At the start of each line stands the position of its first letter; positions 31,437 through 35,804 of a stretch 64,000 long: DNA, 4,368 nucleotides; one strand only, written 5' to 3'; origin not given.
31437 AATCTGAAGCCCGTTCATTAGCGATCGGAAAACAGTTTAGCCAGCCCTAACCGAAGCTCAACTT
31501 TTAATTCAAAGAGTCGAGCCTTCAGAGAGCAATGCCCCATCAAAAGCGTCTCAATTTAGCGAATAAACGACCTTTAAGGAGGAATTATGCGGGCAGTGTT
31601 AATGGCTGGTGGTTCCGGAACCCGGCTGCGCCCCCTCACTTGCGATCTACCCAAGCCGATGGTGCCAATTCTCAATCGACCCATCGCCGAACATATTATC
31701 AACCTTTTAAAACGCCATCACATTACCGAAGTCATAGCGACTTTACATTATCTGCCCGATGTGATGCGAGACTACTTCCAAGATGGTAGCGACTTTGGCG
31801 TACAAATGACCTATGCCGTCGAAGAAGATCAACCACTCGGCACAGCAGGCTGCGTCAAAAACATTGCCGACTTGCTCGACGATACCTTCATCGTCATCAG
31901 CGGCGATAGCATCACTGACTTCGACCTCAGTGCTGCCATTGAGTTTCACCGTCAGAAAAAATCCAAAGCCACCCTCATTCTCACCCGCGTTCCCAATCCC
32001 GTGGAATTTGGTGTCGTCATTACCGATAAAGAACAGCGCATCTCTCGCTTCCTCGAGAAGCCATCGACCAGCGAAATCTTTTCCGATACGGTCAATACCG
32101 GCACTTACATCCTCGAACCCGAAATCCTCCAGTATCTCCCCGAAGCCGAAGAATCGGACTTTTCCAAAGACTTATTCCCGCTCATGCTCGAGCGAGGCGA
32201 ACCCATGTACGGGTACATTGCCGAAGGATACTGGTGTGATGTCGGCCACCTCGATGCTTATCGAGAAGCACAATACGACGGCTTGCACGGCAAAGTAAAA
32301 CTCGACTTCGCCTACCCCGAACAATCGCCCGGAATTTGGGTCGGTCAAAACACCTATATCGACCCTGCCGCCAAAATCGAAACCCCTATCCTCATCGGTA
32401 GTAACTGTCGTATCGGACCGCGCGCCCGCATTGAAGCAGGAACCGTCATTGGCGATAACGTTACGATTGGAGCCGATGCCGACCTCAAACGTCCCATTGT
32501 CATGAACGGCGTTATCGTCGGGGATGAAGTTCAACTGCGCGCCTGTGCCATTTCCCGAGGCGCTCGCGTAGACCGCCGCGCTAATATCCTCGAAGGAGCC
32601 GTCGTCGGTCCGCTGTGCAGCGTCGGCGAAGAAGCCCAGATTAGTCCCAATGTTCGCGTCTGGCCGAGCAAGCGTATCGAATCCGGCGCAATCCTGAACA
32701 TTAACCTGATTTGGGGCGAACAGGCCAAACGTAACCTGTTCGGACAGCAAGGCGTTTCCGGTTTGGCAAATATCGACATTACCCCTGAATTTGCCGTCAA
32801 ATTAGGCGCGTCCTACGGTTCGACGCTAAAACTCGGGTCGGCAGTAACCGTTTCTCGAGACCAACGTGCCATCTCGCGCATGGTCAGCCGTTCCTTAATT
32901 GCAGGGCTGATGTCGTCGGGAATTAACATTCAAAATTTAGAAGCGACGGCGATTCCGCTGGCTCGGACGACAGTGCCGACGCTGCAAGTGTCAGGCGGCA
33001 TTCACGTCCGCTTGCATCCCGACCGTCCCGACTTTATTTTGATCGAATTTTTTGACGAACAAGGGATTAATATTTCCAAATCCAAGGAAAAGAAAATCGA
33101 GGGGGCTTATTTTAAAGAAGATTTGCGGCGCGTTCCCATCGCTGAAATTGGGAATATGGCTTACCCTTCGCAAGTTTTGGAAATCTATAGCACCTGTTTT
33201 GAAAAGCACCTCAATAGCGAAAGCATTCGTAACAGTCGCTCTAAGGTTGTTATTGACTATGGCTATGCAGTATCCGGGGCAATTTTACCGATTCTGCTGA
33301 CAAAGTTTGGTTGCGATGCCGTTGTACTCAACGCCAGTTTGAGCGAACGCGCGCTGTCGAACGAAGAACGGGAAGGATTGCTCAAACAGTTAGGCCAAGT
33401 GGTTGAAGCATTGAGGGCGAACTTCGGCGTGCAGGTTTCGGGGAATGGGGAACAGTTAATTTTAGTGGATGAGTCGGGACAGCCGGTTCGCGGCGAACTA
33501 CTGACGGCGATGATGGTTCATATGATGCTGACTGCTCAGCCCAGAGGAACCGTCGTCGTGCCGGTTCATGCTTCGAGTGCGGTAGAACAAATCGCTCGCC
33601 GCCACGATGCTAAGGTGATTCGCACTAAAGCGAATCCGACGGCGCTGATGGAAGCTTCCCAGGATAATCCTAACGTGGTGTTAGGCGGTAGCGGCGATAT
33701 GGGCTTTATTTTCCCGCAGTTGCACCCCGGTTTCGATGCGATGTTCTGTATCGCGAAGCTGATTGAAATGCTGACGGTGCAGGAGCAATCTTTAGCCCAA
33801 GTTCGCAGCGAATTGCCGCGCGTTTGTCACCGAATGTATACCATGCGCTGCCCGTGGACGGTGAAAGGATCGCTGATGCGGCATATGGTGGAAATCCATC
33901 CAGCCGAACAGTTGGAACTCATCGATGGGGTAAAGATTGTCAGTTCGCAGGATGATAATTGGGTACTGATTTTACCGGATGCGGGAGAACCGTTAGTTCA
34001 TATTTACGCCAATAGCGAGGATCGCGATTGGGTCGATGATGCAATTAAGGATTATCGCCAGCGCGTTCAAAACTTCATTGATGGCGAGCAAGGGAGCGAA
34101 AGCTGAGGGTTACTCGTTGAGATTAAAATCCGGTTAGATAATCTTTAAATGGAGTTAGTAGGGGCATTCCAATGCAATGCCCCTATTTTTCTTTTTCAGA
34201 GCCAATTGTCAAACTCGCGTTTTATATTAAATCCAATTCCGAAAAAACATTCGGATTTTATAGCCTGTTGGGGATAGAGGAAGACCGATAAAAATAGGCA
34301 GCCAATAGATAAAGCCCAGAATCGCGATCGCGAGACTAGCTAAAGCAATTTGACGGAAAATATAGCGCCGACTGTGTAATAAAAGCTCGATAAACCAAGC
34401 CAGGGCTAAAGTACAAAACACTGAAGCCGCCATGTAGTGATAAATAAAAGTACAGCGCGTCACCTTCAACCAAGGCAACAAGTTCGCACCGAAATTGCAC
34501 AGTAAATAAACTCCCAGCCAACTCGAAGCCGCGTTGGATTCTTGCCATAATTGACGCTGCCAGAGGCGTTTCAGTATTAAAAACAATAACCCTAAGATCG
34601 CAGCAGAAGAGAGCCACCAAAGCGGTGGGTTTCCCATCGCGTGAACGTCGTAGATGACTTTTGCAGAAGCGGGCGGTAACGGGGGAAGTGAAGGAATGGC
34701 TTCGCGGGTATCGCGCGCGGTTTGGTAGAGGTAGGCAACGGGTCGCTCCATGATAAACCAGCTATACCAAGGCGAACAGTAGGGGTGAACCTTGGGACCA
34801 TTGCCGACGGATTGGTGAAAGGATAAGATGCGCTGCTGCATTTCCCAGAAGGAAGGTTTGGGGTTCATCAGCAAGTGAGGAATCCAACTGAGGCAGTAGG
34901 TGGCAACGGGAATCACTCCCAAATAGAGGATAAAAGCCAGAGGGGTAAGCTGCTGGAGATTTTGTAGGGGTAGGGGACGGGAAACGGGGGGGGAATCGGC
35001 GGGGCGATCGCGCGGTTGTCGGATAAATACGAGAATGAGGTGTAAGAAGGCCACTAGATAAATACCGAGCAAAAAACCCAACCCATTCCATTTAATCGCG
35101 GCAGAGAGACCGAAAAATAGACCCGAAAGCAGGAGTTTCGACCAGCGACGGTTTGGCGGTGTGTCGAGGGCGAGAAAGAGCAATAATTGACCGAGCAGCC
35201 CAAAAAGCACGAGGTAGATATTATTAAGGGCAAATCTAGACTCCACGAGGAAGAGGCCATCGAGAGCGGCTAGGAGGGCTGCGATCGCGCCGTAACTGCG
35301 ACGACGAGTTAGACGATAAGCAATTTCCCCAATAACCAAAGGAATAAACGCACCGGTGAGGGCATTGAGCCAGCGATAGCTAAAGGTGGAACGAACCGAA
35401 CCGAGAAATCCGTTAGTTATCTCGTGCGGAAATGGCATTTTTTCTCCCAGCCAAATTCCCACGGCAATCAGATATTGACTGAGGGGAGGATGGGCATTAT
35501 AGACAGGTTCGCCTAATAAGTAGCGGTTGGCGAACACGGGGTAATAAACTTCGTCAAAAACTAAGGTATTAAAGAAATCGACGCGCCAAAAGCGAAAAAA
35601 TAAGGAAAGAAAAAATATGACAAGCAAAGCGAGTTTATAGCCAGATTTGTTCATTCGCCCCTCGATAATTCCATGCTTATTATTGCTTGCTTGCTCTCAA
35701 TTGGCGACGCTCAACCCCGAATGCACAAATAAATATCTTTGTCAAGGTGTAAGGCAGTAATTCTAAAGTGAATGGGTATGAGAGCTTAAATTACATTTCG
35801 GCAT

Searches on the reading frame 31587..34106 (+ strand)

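Call 78: search_protein_families(library=pfam, proteins=[window:31587-34106:+], max_evalue=0.00001)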
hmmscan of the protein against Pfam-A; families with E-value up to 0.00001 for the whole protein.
window:31587-34106:+ (839 aa): 8 families
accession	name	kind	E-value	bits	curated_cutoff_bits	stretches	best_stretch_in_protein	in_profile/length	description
PF00483.29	NTP_transferase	-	2.3e-60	204.7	21.2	1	3-231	2-241/245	Nucleotidyl transferase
PF02878.22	PGM_PMM_I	-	1.3e-25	90.1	22.5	1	383-513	2-136/138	Phosphoglucomutase/phosphomannomutase, alpha/beta/alpha domain I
PF25084.1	LbH_EIF2B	-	2.7e-15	56.7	54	1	250-352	4-105/105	EIF2B subunit epsilon LbH domain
PF00132.30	Hexapep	-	1.6e-14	53.3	27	2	268-297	2-31/36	Bacterial transferase hexapeptide (six repeats)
PF02879.22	PGM_PMM_II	-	5.2e-12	46.7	29.3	1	534-631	3-103/103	Phosphoglucomutase/phosphomannomutase, alpha/beta/alpha domain II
PF02880.22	PGM_PMM_III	-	7.7e-08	32.9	20.7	1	639-744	5-112/115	Phosphoglucomutase/phosphomannomutase, alpha/beta/alpha domain III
PF25087.1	GMPPB_C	-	3e-07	30.6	39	0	288-353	13-72/110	GMPPB C-terminal domain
PF14602.12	Hexapep_2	-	4.6e-06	26.7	27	0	267-296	1-28/34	Hexapeptide repeat of succinyl-transferase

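Call 79: search_protein_families(library=padloc, proteins=[window:31587-34106:+], max_evalue=0.001)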
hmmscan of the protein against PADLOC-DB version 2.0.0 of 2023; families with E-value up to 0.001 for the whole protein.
window:31587-34106:+ (839 aa): 0 families

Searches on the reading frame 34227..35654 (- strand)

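Call 78: search_protein_families(library=pfam, proteins=[window:34227-35654:-], max_evalue=0.00001)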
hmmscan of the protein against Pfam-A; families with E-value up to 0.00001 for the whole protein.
window:34227-35654:- (475 aa): 2 families
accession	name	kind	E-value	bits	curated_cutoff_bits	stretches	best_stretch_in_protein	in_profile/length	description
PF16192.10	PMT_4TMC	-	7.9e-40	136.9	32.4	1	268-474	4-202/202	C-terminal four TMM region of protein-O-mannosyltransferase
PF02366.24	PMT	-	5.2e-38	131.4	22.7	1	12-217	2-211/245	Dolichyl-phosphate-mannose-protein mannosyltransferase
